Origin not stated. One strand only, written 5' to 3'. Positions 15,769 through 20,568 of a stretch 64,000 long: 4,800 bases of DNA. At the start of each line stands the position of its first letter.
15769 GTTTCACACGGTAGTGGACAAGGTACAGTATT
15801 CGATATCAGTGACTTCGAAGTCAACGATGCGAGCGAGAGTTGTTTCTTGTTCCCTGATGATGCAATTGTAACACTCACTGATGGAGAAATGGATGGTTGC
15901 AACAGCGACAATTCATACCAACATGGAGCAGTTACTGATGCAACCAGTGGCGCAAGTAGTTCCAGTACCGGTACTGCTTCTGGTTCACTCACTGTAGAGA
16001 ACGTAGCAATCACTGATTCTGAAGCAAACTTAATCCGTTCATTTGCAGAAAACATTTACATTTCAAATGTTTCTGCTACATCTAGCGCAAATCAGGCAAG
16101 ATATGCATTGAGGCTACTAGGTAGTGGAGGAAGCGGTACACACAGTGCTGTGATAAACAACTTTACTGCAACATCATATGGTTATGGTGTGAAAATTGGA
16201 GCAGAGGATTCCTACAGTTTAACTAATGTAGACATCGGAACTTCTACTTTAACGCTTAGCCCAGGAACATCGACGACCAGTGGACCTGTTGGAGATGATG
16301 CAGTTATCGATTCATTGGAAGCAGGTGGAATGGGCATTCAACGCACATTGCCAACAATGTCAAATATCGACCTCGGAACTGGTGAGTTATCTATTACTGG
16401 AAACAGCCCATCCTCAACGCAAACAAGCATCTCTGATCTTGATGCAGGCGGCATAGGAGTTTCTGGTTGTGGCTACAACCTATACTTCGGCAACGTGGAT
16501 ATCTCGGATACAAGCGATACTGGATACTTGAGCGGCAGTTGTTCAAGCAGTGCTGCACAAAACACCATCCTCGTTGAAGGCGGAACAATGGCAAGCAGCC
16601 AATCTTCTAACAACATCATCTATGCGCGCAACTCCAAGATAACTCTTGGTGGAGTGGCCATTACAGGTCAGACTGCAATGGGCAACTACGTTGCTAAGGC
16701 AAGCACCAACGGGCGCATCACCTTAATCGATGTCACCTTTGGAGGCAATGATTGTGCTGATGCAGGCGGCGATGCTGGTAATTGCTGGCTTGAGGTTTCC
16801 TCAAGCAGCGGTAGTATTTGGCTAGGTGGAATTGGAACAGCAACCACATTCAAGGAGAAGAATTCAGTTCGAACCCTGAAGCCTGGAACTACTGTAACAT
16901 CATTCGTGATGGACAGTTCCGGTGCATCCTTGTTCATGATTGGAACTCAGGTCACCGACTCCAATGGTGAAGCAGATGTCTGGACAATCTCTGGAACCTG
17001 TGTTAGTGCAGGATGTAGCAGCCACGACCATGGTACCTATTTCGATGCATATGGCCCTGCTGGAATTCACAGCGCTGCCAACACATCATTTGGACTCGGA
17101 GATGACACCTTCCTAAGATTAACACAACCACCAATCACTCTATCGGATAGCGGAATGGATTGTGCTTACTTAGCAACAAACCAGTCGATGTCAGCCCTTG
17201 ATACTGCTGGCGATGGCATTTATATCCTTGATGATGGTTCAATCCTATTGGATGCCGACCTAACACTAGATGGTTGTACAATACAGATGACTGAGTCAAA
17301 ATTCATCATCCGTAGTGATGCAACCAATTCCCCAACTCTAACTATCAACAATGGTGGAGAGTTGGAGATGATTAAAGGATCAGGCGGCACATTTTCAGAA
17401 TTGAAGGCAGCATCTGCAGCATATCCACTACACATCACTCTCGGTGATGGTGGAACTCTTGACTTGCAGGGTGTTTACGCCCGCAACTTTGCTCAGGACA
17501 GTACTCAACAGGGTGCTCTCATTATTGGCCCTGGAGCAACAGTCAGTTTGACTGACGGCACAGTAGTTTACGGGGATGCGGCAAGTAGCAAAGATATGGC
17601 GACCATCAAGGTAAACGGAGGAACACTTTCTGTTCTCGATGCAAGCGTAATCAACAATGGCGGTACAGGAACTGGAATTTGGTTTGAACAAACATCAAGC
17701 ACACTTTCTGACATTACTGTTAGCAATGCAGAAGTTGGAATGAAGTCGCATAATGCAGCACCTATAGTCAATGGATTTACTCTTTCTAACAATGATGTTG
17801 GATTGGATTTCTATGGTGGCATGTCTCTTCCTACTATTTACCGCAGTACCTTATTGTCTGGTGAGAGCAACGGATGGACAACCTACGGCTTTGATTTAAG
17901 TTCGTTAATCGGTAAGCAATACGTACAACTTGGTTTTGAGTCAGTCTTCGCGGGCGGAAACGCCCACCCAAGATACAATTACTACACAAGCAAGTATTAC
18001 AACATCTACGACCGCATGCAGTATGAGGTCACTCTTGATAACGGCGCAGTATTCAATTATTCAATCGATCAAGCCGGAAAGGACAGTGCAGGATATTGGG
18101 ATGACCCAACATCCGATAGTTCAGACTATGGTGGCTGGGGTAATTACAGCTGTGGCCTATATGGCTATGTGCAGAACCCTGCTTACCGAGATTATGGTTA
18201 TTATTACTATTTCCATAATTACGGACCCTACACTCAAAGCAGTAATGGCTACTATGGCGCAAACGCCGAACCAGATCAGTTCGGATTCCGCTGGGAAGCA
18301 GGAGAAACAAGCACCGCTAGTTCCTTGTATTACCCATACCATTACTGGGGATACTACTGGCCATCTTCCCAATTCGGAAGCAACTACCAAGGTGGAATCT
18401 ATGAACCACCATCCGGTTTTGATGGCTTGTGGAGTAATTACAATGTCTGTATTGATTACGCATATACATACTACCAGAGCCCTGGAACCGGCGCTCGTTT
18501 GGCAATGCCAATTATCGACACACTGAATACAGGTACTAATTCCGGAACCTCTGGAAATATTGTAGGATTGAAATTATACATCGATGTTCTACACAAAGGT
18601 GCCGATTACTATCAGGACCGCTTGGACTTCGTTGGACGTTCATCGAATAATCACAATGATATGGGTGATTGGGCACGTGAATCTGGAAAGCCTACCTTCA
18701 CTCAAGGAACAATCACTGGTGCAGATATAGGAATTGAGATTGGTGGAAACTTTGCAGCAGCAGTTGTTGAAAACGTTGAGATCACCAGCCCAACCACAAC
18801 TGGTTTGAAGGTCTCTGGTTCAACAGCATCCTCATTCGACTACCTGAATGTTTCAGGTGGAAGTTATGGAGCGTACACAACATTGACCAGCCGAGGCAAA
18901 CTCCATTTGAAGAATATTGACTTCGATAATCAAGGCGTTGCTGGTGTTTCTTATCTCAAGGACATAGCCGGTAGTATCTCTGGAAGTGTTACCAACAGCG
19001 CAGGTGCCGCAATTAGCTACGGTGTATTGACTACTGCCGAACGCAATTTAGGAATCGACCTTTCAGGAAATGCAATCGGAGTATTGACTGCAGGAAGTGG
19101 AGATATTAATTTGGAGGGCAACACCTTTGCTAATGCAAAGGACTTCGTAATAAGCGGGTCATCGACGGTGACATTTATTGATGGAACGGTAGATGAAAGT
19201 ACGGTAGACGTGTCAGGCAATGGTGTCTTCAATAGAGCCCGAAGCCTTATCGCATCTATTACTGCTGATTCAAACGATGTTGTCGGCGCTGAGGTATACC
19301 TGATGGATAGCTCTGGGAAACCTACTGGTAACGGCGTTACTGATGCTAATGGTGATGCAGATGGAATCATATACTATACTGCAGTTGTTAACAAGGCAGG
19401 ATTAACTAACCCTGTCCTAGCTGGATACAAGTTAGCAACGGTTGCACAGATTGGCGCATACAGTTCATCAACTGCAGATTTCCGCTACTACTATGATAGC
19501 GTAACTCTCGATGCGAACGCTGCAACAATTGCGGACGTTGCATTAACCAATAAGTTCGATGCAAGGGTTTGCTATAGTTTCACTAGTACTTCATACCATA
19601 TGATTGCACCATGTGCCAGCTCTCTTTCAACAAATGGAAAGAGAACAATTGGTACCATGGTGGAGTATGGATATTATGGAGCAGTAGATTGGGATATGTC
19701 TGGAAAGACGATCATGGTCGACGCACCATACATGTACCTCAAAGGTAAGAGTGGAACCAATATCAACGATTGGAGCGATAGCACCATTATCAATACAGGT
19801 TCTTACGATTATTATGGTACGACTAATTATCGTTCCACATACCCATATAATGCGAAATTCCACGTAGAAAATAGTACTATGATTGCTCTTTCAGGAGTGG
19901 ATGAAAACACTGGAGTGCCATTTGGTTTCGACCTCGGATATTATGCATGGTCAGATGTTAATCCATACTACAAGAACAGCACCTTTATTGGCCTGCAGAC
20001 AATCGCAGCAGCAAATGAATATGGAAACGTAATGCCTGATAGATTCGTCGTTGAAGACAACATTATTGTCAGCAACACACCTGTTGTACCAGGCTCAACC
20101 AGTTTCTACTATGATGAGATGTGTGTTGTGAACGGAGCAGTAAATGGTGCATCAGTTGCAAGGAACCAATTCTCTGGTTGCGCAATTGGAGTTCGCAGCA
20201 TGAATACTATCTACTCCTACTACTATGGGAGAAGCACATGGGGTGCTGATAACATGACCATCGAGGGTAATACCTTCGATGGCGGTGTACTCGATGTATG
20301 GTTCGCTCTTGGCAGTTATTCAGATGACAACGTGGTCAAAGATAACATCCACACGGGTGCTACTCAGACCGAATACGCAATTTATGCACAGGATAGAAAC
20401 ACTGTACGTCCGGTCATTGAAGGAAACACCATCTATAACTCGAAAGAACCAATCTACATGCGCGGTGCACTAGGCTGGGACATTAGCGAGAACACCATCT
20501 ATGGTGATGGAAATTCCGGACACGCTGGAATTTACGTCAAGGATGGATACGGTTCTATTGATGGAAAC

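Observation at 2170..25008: MacB/FtsX-type ABC machine encoded directly upstream of two giant surface proteins: candidate dedicated export/assembly module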

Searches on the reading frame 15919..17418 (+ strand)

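Call 47: search_protein_families(library=pfam, proteins=[window:15919-17418:+], max_evalue=0.5)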
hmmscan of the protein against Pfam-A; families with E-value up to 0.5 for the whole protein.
window:15919-17418:+ (500 aa): 1 family
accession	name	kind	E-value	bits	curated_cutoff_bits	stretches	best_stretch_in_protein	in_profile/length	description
PF18416.6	GbpA_2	-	0.13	13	26.6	1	317-356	10-51/101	N-acetylglucosamine binding protein domain 2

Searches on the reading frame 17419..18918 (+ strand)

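Call 47: search_protein_families(library=pfam, proteins=[window:17419-18918:+], max_evalue=0.5)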
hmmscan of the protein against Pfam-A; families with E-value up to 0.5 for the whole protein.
window:17419-18918:+ (500 aa): 2 families
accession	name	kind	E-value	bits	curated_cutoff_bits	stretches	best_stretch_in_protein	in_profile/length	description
PF12708.12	Pect-lyase_RHGA_epim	-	0.0021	18.3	27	1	53-130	137-213/213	Rhamnogalacturonase A/epimerase, pectate lyase-like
PF05264.16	CfAFP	-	0.18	12.3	25.9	0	25-71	94-135/137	Choristoneura fumiferana antifreeze protein (CfAFP)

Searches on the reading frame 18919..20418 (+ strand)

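Call 47: search_protein_families(library=pfam, proteins=[window:18919-20418:+], max_evalue=0.5)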
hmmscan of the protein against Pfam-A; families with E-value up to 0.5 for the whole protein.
window:18919-20418:+ (500 aa): 1 family
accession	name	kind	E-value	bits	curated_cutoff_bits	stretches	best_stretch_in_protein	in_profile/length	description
PF10988.14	DUF2807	-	0.0076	16.5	24.2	1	48-105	84-138/181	Putative auto-transporter adhesin, head GIN domain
